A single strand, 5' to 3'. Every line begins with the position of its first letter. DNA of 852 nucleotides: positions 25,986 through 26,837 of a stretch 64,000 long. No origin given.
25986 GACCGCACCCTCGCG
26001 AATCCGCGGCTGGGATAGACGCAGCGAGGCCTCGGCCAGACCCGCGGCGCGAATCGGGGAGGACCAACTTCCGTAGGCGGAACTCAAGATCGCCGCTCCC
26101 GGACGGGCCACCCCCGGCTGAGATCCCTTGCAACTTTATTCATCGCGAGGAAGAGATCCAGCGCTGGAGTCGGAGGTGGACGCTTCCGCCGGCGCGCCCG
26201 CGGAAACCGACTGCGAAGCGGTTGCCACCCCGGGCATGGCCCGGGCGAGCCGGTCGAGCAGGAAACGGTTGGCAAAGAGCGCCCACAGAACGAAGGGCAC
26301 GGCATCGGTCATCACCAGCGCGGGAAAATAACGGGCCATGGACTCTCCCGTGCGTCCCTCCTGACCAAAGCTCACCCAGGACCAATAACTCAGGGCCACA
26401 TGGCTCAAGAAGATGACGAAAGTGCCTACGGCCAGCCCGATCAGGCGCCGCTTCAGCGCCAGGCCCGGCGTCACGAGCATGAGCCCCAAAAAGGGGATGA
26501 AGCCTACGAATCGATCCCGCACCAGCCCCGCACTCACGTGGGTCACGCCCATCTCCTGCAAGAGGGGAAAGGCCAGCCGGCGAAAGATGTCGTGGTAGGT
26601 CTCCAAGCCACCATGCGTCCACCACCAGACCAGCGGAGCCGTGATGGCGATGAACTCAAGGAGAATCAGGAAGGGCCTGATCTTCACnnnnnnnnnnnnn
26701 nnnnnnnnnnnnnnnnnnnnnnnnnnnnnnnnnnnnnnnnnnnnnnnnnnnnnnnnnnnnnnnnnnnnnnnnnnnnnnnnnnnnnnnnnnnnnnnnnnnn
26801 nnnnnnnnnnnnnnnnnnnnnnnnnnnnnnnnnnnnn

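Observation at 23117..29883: comEC-exosortase-membrane partner-S9 peptidase-metalloprotease string with no visible sorting-signal substrate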

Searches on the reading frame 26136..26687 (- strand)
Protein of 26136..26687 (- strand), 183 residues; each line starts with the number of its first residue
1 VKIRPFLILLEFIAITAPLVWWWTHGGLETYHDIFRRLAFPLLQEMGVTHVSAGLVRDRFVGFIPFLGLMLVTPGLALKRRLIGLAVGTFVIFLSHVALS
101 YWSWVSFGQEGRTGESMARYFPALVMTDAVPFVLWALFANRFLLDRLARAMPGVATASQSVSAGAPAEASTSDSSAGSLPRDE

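Call 3: search_protein_families(library=ncbifam, proteins=[window:26136-26687:-], max_evalue=0.01)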
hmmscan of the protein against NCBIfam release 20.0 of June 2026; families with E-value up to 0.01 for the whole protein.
window:26136-26687:- (183 aa): 0 families

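Call 4: search_protein_families(library=pfam, proteins=[window:26136-26687:-], max_evalue=0.01)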
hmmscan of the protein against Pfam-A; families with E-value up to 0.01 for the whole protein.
window:26136-26687:- (183 aa): 0 families

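Call 7: search_protein_families(library=ncbifam, proteins=[window:26136-26687:-], max_evalue=10)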
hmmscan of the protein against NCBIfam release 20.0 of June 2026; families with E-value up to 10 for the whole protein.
window:26136-26687:- (183 aa): 0 families

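Call 12: find_homologous_proteins(query=window:26136-26687:-)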
Query window:26136-26687:- (183 aa): 34 proteins with E <= 0.001 among 606 candidates.
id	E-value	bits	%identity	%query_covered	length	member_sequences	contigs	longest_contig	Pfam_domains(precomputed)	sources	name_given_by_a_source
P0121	1.6e-102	359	90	99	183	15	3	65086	-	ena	-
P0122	3.5e-100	351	87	99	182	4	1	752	-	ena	-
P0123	3.5e-77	276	69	97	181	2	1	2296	-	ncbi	-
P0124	4.3e-76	273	69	99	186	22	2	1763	-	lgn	-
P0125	6.1e-75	269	70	94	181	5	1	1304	-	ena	-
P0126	2.8e-74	267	71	91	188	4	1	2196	-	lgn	-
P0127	5.2e-74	266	72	94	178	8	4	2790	-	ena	-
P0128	9.0e-72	258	65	97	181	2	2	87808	-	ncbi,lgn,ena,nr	ncbi:MAG: hypothetical protein P8Q97_16665 [Myxococcota bacterium]|nr:hypothetical protein [Myxococc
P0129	5.5e-68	246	67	89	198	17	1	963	-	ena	-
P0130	4.2e-67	243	62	99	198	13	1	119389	-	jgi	jgi:hypothetical protein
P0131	2.1e-66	241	61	100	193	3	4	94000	-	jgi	-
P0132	3.7e-66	240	61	95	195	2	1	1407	-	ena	-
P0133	2.1e-65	238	64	89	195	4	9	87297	-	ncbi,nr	ncbi:MAG TPA: hypothetical protein EYQ54_00780 [Myxococcales bacterium]|nr:hypothetical protein [Myx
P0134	1.3e-64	235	58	100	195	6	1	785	-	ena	-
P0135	1.4e-59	219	59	90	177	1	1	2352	-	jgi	jgi:hypothetical protein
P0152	7.8e-18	83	38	74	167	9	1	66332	-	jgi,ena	-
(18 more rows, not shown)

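Call 16: find_encoding_contigs(protein=P0152, flank=10000, max_places=2)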
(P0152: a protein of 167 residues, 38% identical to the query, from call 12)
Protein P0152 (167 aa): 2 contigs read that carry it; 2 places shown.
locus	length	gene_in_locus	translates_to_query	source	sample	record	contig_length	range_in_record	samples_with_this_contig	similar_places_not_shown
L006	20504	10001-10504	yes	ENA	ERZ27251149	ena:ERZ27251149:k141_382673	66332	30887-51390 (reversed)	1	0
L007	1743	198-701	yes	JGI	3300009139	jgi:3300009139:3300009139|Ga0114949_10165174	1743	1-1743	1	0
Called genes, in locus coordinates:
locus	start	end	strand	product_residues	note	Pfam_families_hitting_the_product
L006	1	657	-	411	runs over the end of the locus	PF02515:CoA_transf_3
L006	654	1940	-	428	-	PF02515:CoA_transf_3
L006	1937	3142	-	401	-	PF00067:p450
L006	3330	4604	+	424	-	PF06742:DUF1214 (faint)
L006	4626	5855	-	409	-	PF00067:p450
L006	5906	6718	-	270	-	PF00106:adh_short, PF08659:KR (weak), PF13561:adh_short_C2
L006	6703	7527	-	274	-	PF00561:Abhydrolase_1, PF12146:Hydrolase_4 (weak), PF12697:Abhydrolase_6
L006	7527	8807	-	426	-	PF00296:Bac_luciferase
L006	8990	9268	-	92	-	-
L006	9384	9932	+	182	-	PF09721:Exosortase_EpsH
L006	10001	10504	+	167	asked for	-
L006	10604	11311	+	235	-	PF07885:Ion_trans_2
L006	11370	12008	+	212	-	PF13577:SnoaL_4, PF12680:SnoaL_2 (faint)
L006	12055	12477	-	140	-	PF11578:DUF3237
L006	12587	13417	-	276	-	PF00561:Abhydrolase_1, PF12146:Hydrolase_4, PF12697:Abhydrolase_6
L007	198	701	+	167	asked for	-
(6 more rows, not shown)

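Call 27: predict_structure(alignment_id=A1)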
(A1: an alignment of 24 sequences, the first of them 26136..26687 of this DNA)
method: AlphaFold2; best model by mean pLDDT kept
length: 183 residues; sequences in the alignment: 24
mean_pLDDT: 85.2   pTM: 0.72
mean pLDDT of the five models: 85.2, 84.6, 84.0, 81.3, 80.4
residues with pLDDT >= 90: 110; 70-90: 42; 50-70: 31; < 50: 0
segments of 3 or more residues with pLDDT < 50: none
pLDDT, mean of each block of 10 residues (from residue 1): 87 94 91 92 92 82 90 93 95 93 88 91 91 92 87 63 55 62 64
secondary structure, 60 per line:
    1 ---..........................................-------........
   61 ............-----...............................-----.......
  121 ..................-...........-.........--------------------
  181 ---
elements in order: H4-45 H53-72 H78-108 H114-138 H140-150 H152-160

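Call 45: search_protein_representatives(alignment_id=A1)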
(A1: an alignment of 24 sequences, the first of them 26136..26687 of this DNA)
Query: 24 sequences, 174 profile positions. Proteins with E-value up to 0.001 (for the whole library): 265; up to 1e-10: 116; up to 1e-30: 40. The best 150 are listed.
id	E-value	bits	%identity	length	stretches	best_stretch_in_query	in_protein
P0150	3.1e-60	218.7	-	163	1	1-158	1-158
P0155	3.7e-56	205.5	-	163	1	4-160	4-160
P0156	2.9e-51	189.5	-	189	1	1-161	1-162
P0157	9.2e-50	184.6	-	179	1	4-162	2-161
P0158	3.6e-49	182.7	-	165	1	2-162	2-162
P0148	9.6e-48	178.0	-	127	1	52-171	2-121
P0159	1.7e-46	174.0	-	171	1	1-163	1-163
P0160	6.4e-45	168.8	-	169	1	4-163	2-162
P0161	6.4e-45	168.8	-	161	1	5-158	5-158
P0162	4.4e-43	162.9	-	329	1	3-168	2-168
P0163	5.3e-43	162.6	-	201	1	5-164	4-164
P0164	2.3e-41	157.3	-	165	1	1-154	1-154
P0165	1.1e-40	155.1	-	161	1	5-156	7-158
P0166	2.0e-39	151.0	-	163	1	2-162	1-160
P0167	8.9e-39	148.9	-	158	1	2-162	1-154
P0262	5.3e-12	61.7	-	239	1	66-161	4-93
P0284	7.3e-08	48.2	-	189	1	62-150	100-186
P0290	2.4e-07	46.5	-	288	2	4-162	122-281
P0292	2.6e-07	46.4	-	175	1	54-154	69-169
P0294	2.8e-07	46.3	-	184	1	62-150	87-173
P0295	3.1e-07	46.2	-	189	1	50-140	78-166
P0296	3.7e-07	45.9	-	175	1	62-169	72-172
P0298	4.1e-07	45.7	-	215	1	60-163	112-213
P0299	4.1e-07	45.7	-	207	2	63-142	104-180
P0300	4.5e-07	45.6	-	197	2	61-140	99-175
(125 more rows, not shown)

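Call 46: search_protein_families(library=ncbifam, proteins=[P0284, P0290, P0292, P0294, P0295, P0296, P0298, P0299, P0300, P0262], max_evalue=0.1)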
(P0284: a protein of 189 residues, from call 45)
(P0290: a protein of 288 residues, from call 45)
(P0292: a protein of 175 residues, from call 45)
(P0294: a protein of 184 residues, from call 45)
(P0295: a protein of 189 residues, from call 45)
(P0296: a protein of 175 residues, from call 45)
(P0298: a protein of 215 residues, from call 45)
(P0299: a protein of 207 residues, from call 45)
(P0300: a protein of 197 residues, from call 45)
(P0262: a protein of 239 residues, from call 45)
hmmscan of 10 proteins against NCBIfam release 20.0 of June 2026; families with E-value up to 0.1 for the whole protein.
P0284 (189 aa): 1 family
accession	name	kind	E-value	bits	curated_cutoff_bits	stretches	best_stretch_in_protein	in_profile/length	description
NF041730.1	XrtH_assoc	equivalog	0.00012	21.9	35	1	22-160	4-149/184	exosortase H-associated membrane protein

P0290 (288 aa): 9 families
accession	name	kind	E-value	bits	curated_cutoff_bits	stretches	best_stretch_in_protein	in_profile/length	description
TIGR04144.1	archaeo_VPXXXP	exception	3.6e-20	72.5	150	1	25-118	62-155/156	archaeosortase B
TIGR04177.1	exosort_XrtH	exception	5.4e-18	65.5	86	1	4-113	41-152/158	exosortase H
NF046081.1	exosort_XrtX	exception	1.2e-13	51.3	170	1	27-114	73-160/168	exosortase X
TIGR04178.1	exo_archaeo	signature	3.2e-13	49.8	23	1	27-111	1-90/97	exosortase/archaeosortase family protein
TIGR04300.1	exosort_XrtM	exception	6.2e-10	39.7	125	1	25-113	53-141/150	exosortase family protein XrtM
TIGR04125.1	exosort_PGF_TRM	exception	1e-07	31.7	75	1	20-80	137-197/271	archaeosortase A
TIGR04128.1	exoso_Fjoh_1448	exception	6.3e-07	29.8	90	1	28-114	84-170/174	exosortase family protein XrtF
NF046083.1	exosort_XrtY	exception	1e-05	25.5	160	1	23-113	79-168/168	exosortase Y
NF033505.2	paceosortase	exception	0.00032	20.9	80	1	4-110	36-142/167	pacearchaeosortase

P0292 (175 aa): 0 families

P0294 (184 aa): 1 family
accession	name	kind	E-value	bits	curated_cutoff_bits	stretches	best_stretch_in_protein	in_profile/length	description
NF041730.1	XrtH_assoc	equivalog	0.00023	20.9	35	1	12-131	6-131/184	exosortase H-associated membrane protein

P0295 (189 aa): 1 family
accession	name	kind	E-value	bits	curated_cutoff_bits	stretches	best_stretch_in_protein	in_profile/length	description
NF041730.1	XrtH_assoc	equivalog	6.5e-05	22.7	35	1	13-128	4-126/184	exosortase H-associated membrane protein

P0296 (175 aa): 0 families

P0298 (215 aa): 0 families

P0299 (207 aa): 1 family
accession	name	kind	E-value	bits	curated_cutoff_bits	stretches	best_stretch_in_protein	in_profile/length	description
NF041730.1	XrtH_assoc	equivalog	0.015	15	35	1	22-144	2-130/184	exosortase H-associated membrane protein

P0300 (197 aa): 1 family
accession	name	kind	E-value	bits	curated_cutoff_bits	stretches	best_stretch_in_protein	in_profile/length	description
NF050813.1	CellDivFtsNCaul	equivalog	0.047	13.9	300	1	120-160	32-69/268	cell division protein FtsN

P0262 (239 aa): 0 families

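Call 49: find_homologous_proteins(query=A3, max_evalue=0.001)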
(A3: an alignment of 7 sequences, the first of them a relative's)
Query A3 (7 sequences) (189 aa, profile of the alignment): 55 proteins with E <= 0.001 among 8000 candidates.
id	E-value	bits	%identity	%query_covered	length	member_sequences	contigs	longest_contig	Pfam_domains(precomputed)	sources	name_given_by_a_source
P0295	1.5e-78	281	100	100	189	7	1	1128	-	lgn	-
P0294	2.2e-72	261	38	80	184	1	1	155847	-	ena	-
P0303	9.5e-72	259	80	99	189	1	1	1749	-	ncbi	-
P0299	2.4e-71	257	33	94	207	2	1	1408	-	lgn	-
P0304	5.6e-66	240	71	94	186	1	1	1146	PF28117.1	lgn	-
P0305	2.5e-64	235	32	93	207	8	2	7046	-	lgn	-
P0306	1.2e-62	229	47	92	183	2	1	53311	-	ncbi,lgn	-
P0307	2.6e-60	221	51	97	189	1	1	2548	-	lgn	-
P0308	3.5e-60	221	41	99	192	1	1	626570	-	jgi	jgi:hypothetical protein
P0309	3.9e-60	221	36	90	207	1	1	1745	-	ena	-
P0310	1.1e-59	219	49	94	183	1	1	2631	-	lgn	-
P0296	3.0e-59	218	38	78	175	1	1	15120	-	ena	-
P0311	1.7e-58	215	48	98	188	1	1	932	-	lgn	-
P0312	7.9e-58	213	49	95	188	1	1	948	-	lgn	-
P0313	1.1e-56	210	44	89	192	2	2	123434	-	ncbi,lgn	-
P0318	8.8e-55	203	38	90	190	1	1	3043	PF28117.1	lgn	-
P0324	1.5e-53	199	37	99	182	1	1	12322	PF28117.1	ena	-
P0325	2.0e-53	199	42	79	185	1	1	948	PF28117.1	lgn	-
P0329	1.9e-52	196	34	98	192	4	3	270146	-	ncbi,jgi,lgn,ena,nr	ncbi:MAG TPA: hypothetical protein PLO37_11340 [Candidatus Hydrogenedentes bacterium]|nr:hypothetica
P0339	2.0e-47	179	41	99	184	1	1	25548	-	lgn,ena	-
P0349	1.3e-43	167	38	98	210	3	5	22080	-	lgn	-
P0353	1.6e-7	49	26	81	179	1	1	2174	-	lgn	-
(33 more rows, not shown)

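Call 50: search_protein_families(library=pfam, proteins=[P0304, P0318, P0324, P0325, P0295, P0329, window:26136-26687:-, P0152, P0292, P0290], max_evalue=10)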
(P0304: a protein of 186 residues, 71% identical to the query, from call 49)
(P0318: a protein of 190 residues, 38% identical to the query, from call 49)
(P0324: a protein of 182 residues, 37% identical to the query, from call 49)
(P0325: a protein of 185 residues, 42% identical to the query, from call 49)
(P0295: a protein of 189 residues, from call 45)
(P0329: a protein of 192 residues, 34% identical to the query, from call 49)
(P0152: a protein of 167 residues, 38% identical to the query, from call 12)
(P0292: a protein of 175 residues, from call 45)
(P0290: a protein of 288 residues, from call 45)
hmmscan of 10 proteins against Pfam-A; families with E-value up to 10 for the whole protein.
P0304 (186 aa): 0 families

P0318 (190 aa): 1 family
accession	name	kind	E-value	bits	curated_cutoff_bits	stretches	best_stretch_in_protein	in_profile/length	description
PF23212.2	DUF7064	-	0.29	11.9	24.7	1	28-56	1-28/126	Domain of unknown function (DUF7064)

P0324 (182 aa): 0 families

P0325 (185 aa): 0 families

P0295 (189 aa): 0 families

P0329 (192 aa): 1 family
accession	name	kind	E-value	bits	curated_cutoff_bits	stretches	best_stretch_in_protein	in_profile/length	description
PF10332.14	DUF2418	-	0.13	13.2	22.3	1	17-60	19-61/96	Protein of unknown function (DUF2418)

window:26136-26687:- (183 aa): 0 families

P0152 (167 aa): 1 family
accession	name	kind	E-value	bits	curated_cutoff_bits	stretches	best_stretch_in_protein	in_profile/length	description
PF11862.13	DUF3382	-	0.028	15.2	28.9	1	62-130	17-89/97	Domain of unknown function (DUF3382)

P0292 (175 aa): 2 families
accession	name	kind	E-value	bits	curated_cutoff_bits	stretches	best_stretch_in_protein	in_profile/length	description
PF13346.12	ABC2_membrane_5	-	0.03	14.3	25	1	76-158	95-169/205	ABC-2 family transporter protein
PF04290.18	DctQ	-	5.5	7.3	28.3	1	95-149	62-115/132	Tripartite ATP-independent periplasmic transporters, DctQ component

P0290 (288 aa): 0 families

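Call 51: find_encoding_contigs(protein=P0329, flank=8000, max_places=1)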
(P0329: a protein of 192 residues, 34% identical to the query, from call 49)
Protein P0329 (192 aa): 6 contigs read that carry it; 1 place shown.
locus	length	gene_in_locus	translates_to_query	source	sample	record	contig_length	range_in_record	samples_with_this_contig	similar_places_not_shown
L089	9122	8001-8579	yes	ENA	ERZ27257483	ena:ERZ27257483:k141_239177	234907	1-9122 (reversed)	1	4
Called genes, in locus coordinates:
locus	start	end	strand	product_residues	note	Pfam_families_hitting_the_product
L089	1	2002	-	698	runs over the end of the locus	PF01839:FG-GAP (faint), PF14783:BBS2_Mid (faint), PF13517:FG-GAP_3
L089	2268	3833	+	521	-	PF00288:GHMP_kinases_N (faint)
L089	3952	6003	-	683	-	PF17191:RecG_wedge, PF01336:tRNA_anti-codon, PF00270:DEAD, PF04851:ResIII, PF00271:Helicase_C, PF19833:RecG_dom3_C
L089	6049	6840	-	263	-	PF01261:AP_endonuc_2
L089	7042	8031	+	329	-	PF09721:Exosortase_EpsH (weak)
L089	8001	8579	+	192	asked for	-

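Call 52: find_encoding_contigs(protein=P0308, flank=8000, max_places=1)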
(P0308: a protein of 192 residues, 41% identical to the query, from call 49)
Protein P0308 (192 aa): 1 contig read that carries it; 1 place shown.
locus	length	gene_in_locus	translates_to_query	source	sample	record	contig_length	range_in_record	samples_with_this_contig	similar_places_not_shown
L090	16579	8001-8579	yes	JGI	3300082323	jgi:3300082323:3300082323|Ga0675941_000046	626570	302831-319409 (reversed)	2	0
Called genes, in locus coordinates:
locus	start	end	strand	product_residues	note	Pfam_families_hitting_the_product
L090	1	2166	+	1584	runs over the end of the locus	PF13570:Beta-prop_ACSF4 (faint), PF13517:FG-GAP_3 (faint)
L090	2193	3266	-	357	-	-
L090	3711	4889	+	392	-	PF13173:AAA_14, PF13401:AAA_22 (faint), PF13635:DUF4143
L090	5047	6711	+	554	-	PF00884:Sulfatase, PF01663:Phosphodiest (faint), PF16347:SGSH_C (weak)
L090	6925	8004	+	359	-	PF09721:Exosortase_EpsH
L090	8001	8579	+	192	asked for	-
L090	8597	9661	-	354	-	PF00149:Metallophos (weak)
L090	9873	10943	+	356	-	PF01208:URO-D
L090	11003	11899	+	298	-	PF08450:SGL, PF24684:Vgb_lyase (faint), PF01731:Arylesterase (weak)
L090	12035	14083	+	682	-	PF00675:Peptidase_M16, PF05193:Peptidase_M16_C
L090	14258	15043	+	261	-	PF07978:NIPSNAP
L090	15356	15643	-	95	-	PF13560:HTH_31, PF01381:HTH_3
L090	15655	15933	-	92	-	PF05015:HigB-like_toxin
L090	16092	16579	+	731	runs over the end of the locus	-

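Call 54: search_protein_families(library=ncbifam, proteins=[L089:7042-8031:+, L090:6925-8004:+], max_evalue=1e-8)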
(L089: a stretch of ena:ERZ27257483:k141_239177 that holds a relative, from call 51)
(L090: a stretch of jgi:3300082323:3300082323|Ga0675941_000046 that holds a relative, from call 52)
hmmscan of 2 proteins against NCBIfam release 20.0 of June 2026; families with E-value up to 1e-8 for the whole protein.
L089:7042-8031:+ (329 aa): 5 families
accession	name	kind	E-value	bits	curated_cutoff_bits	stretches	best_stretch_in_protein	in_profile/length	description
TIGR04177.1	exosort_XrtH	exception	1.8e-20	73.6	86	1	216-314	63-155/158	exosortase H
NF046081.1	exosort_XrtX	exception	4.3e-18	65.8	170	1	218-314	72-162/168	exosortase X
TIGR04144.1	archaeo_VPXXXP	exception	3.5e-14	53.1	150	1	217-316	62-155/156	archaeosortase B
TIGR04178.1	exo_archaeo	signature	8.3e-13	48.5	23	1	219-311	1-94/97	exosortase/archaeosortase family protein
TIGR04128.1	exoso_Fjoh_1448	exception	1.7e-12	47.9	90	1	216-313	80-171/174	exosortase family protein XrtF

L090:6925-8004:+ (359 aa): 7 families
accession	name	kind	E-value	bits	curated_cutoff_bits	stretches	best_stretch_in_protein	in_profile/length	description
TIGR04177.1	exosort_XrtH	exception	2.5e-20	73.1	86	1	256-353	60-155/158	exosortase H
NF046081.1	exosort_XrtX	exception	4.6e-17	62.4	170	1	262-355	73-164/168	exosortase X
TIGR04144.1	archaeo_VPXXXP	exception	2.6e-15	56.7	150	1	261-355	63-155/156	archaeosortase B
TIGR04178.1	exo_archaeo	signature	4.4e-15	55.7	23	1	262-350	1-94/97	exosortase/archaeosortase family protein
TIGR04128.1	exoso_Fjoh_1448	exception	6.8e-12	45.9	90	1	256-351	77-170/174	exosortase family protein XrtF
TIGR04300.1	exosort_XrtM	exception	6.6e-10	39.6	125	1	254-353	47-143/150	exosortase family protein XrtM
TIGR04125.1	exosort_PGF_TRM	exception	9.2e-09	35.1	75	0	258-321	140-201/271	archaeosortase A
